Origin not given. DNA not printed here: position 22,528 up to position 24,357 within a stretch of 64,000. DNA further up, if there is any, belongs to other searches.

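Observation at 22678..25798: Extracytoplasmic flavinylation module: FMN-binding domain protein + ApbE + membrane FNR-like reductase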

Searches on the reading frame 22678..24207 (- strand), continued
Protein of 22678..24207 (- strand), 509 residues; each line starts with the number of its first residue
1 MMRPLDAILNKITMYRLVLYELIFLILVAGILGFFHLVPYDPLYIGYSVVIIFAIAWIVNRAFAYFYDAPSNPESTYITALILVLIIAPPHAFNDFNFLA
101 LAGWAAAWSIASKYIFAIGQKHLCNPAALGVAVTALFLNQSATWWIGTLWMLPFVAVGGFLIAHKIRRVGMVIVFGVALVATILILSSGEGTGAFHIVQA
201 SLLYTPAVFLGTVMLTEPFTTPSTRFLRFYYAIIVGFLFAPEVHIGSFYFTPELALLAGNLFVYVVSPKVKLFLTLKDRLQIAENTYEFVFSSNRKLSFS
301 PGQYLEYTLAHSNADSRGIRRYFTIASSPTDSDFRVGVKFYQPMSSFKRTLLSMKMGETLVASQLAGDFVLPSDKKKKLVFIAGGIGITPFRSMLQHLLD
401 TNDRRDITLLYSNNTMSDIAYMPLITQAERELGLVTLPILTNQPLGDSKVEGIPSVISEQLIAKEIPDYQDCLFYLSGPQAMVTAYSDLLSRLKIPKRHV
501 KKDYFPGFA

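Call 20: find_related_loci(query=A1, collection=genome_contigs, flank=6000)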
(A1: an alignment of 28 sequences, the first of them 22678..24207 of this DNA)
Query A1 (509 aa) in genome_contigs; peptide patterns used: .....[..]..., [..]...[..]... (x = any residue, [..] = any of these).
600 stretches matched a pattern (row limit reached: there are more); 442 encode a relative of the query (tblastn E <= 1e-3); the best 80 are kept; 80 distinct loci.
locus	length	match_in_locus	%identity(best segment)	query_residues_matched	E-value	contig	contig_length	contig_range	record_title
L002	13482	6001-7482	53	2-509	2e-178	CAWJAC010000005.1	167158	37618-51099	MAG: Candidatus Zambryskibacteria bacterium isolate MFD03726.bin.2.15 genome assembly, contig: contig_71664, whole genom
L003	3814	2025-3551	51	1-509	1e-180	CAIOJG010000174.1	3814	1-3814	MAG: Candidatus Magasanikbacteria bacterium isolate AM_bin-3693 genome assembly, contig: bin-3693:174/190, whole genome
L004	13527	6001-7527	53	1-509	3e-167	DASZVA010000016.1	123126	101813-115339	MAG TPA_asm: Candidatus Peribacteraceae bacterium isolate SMAG_U6119 k141_573465, whole genome shotgun sequence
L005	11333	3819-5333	50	1-508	2e-167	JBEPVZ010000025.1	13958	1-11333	MAG: Candidatus Daviesbacteria bacterium isolate 22E.vamb.044 NODE_3802_length_13958_cov_6.964900, whole genome shotgun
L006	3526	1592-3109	51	5-507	3e-174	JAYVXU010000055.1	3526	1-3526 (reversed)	MAG: Candidatus Adlerbacteria bacterium isolate GL85_DN_metabinner_15 GL85_DN_metabinner_15_54, whole genome shotgun seq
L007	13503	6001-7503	53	2-507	2e-163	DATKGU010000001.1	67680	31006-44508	MAG TPA_asm: Candidatus Paceibacterota bacterium isolate SMAG_U14559 k141_72001, whole genome shotgun sequence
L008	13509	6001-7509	50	1-508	1e-163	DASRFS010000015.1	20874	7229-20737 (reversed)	MAG TPA_asm: Patescibacteria group bacterium isolate SMAG_U10038 k141_1689002, whole genome shotgun sequence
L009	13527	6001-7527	49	1-508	1e-161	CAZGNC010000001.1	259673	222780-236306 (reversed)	MAG TPA_asm: uncultured Candidatus Saccharibacteria bacterium isolate SRP292972_co1_17 genome assembly, contig: NODE_62_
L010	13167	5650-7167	50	1-509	4e-161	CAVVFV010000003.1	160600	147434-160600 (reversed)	MAG: Candidatus Falkowbacteria bacterium isolate MFD01188.bin.1.43 genome assembly, contig: contig_22778, whole genome s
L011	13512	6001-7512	49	1-507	2e-159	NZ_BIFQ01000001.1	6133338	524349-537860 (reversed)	Dictyobacter aurantiacus strain S27 sequence1, whole genome shotgun sequence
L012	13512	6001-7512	47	1-507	4e-159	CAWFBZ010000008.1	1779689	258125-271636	MAG: uncultured Chloroflexia bacterium isolate MFD02416.bin.2.106 genome assembly, contig: contig_15582, whole genome sh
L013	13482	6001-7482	49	1-508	1e-158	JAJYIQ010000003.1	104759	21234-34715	MAG: bacterium isolate DBS2-1.bin128 NODE_321_length_104759_cov_14.657093, whole genome shotgun sequence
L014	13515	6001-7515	49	1-509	2e-158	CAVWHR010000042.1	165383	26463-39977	MAG: uncultured Chloroflexia bacterium isolate MFD01299.bin.2.145 genome assembly, contig: contig_7612, whole genome sho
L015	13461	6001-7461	51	5-509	4e-157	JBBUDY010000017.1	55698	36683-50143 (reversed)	MAG: Patescibacteria group bacterium isolate H32-bin018_1 H32_bin018_1_000000000017, whole genome shotgun sequence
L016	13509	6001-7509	50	1-509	5e-155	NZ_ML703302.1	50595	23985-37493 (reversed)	Mesorhizobium sp. SARCC-RB16n contig_50, whole genome shotgun sequence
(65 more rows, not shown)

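Call 25: predict_structure(alignment_id=A1)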
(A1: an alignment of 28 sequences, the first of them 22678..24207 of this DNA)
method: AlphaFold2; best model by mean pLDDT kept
length: 509 residues; sequences in the alignment: 28
mean_pLDDT: 85.2   pTM: 0.75
mean pLDDT of the five models: 85.2, 84.7, 83.9, 82.1, 80.2
residues with pLDDT >= 90: 229; 70-90: 220; 50-70: 52; < 50: 8
segments of 3 or more residues with pLDDT < 50: 506-509
pLDDT, mean of each block of 10 residues (from residue 1): 64 80 94 90 95 94 80 82 93 92 94 72 84 89 83 90 85 91 81 65 74 85 84 92 75 89 80 90 93 86 83 59 88 91 81 90 81 91 92 96 95 90 95 94 62 84 93 92 90 93 59
secondary structure, 60 per line:
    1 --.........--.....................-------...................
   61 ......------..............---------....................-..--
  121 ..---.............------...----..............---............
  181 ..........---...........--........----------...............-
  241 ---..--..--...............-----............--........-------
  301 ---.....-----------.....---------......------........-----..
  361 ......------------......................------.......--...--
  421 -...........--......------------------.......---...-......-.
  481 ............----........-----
elements in order: H3-11 H14-34 H42-66 H73-86 H96-115 H126-138 H152-165 H169-190 H194-204 H207-214 H225-239 H252-266 E272-283 E286-293 E304-308 E320-324 E334-339 H346-353 E359-366 E379-384 H385-400 E407-413 H422-432 E435-440 H459-465 E473-478 H480-492 E500-504

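Call 32: fold_search(model_id=the predicted structure, library=pdb)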
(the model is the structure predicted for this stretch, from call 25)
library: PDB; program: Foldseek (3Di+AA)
matches with E <= 10: 1313; with E <= 0.001: 328
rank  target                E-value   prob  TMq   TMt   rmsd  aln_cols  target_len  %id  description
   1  6o0a                  1.3e-16  1.00  0.43  0.56  14.7       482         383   16  Crystal structure of flavohemoglobin from Malassezia yamatoensis with bound FAD and heme determined by iron SAD phasing (released 2019-03-06)
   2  5ogx                  3.1e-16  1.00  0.41  0.62   2.9       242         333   22  Crystal structure of Amycolatopsis cytochrome P450 reductase GcoB. (released 2018-07-04)
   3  4eh1_B                4.1e-15  1.00  0.40  0.82   3.3       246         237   19  Crystal Structure of the Flavohem-like-FAD/NAD Binding Domain of Nitric Oxide Dioxygenase from Vibrio cholerae O1 biov (released 2012-04-25)
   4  1gvh                  8.0e-15  1.00  0.42  0.53   6.1       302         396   14  The X-ray structure of ferric Escherichia coli flavohemoglobin reveals an unespected geometry of the distal heme pocket (released 2002-08-06)
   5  4g1v                  9.8e-15  1.00  0.45  0.56  10.5       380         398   14  X-ray structure of yeast flavohemoglobin (released 2012-11-14)
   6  4eh1_A                1.6e-14  1.00  0.41  0.83   2.9       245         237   19  Crystal Structure of the Flavohem-like-FAD/NAD Binding Domain of Nitric Oxide Dioxygenase from Vibrio cholerae O1 biov (released 2012-04-25)
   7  4wqm                  3.7e-14  1.00  0.39  0.59   3.9       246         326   22  Structure of the toluene 4-monooxygenase NADH oxidoreductase T4moF, K270S K271S variant (released 2015-09-09)
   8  8dos_A                1.0e-13  1.00  0.40  0.78   3.6       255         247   18  Crystal structure of Ferredoxin (flavodoxin):NADP(+) oxidoreductase from Klebsiella pneumoniae (released 2022-07-27)
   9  4g1b_A                1.4e-13  1.00  0.44  0.55  14.0       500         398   16  X-ray structure of yeast flavohemoglobin in complex with econazole (released 2012-11-14)
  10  2xnj_A                1.7e-13  1.00  0.40  0.75   3.9       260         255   17  Crystal structure of an engineered Ferredoxin(flavodoxin) NADP(H) Reductase (FPR) from Escherichia coli (released 2011-02-23)
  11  8qta                  2.0e-13  1.00  0.37  0.46  18.2       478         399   13  Cryo-EM structure of Streptococcus pneumoniae NADPH oxidase F397A mutant in complex with NADPH (released 2024-07-24)
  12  8qt6                  3.6e-13  1.00  0.38  0.47  16.1       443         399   15  Cryo-EM structure of Streptococcus pneumoniae NADPH oxidase (released 2024-07-24)
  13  2ok8_A                4.0e-13  1.00  0.38  0.71   5.1       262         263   17  Ferredoxin-NADP+ reductase from Plasmodium falciparum (released 2007-02-13)
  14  2r6h_D                4.2e-13  1.00  0.40  0.70   5.0       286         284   19  Crystal structure of the domain comprising the NAD binding and the FAD binding regions of the NADH:ubiquinone oxidored (released 2007-09-11)
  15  7qu3                  4.4e-13  1.00  0.41  0.73   4.1       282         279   18  X-ray structure of FAD domain of NqrF of Pseudomonas aeruginosa (released 2022-02-09)
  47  7c3b_A                3.3e-12  1.00  0.38  0.59   3.3       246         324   18  Ferredoxin reductase in carbazole 1,9a-dioxygenase (FAD apo form) (released 2021-05-26)
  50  7c3b_C                3.6e-12  1.00  0.41  0.61   3.2       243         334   18  Ferredoxin reductase in carbazole 1,9a-dioxygenase (FAD apo form) (released 2021-05-26)
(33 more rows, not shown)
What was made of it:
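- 22678..23397 (-): Cytoplasmic NqrF/FNR-like FAD + NAD(P)H-binding domain of the fusion protein (residues 271-509, plus stop). Foldseek hits are FNR, flavohaemoglobin and NqrF folds (call 32).
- S. pneumoniae NOX appears among structural hits for the FNR domain (call 32).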

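Call 51: find_encoding_contigs(protein=P0006, flank=6000, max_places=2)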
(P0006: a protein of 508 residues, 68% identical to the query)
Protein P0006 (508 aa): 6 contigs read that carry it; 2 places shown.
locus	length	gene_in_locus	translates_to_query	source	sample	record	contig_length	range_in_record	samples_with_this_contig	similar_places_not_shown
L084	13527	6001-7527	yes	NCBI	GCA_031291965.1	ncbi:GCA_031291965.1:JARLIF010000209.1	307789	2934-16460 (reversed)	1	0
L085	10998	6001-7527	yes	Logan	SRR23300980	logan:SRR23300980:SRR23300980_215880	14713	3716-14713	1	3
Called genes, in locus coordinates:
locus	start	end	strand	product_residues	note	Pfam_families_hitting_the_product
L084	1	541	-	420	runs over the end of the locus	PF00814:TsaD, PF22521:HypF_C_2 (faint)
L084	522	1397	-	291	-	-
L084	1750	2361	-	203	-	PF00730:HhH-GPD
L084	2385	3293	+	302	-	PF01509:TruB_N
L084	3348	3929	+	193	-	PF07638:Sigma70_ECF, PF04542:Sigma70_r2, PF08281:Sigma70_r4_2, PF04545:Sigma70_r4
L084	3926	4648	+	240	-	-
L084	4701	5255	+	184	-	-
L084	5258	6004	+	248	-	PF02424:ApbE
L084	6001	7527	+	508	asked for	PF00175:NAD_binding_1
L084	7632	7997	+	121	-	-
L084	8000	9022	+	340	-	PF08501:Shikimate_dh_N, PF01488:Shikimate_DH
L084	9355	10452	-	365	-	PF07508:Recombinase, PF13408:Zn_ribbon_recom (weak)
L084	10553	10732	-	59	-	-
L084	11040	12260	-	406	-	PF12704:MacB_PCD, PF02687:FtsX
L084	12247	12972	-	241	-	PF00005:ABC_tran, PF02463:SMC_N (faint)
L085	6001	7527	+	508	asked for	PF00175:NAD_binding_1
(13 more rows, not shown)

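Call 52: find_encoding_contigs(protein=P0009, flank=6000, max_places=2)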
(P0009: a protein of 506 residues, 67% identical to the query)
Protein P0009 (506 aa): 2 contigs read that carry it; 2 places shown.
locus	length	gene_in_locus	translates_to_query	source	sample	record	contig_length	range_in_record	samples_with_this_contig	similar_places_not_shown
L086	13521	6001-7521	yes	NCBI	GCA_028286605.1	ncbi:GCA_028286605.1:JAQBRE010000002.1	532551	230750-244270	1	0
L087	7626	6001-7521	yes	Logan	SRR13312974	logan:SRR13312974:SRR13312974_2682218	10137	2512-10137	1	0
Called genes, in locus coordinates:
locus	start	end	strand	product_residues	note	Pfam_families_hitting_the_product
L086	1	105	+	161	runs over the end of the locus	PF07884:VKOR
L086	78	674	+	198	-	PF01569:PAP2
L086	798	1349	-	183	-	PF00578:AhpC-TSA, PF08534:Redoxin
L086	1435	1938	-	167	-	PF09900:DUF2127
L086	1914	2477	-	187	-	PF01569:PAP2, PF14378:PAP2_3 (weak)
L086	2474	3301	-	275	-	PF03988:DUF347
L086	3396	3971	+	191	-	PF07638:Sigma70_ECF, PF04542:Sigma70_r2, PF08281:Sigma70_r4_2, PF04545:Sigma70_r4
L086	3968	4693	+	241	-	-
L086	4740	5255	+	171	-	PF04205:FMN_bind (weak)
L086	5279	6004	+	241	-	PF02424:ApbE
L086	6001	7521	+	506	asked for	PF00175:NAD_binding_1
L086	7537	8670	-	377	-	PF02353:CMAS, PF01728:FtsJ (weak), PF13489:Methyltransf_23, PF13847:Methyltransf_31, PF08241:Methyltransf_11, PF08242:Methyltransf_12, PF13649:Methyltransf_25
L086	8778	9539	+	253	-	PF01145:Band_7, PF13421:Band_7_1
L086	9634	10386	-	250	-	PF18914:DUF5666 (faint)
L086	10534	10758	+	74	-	PF12844:HTH_19 (weak), PF01381:HTH_3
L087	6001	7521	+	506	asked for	PF00175:NAD_binding_1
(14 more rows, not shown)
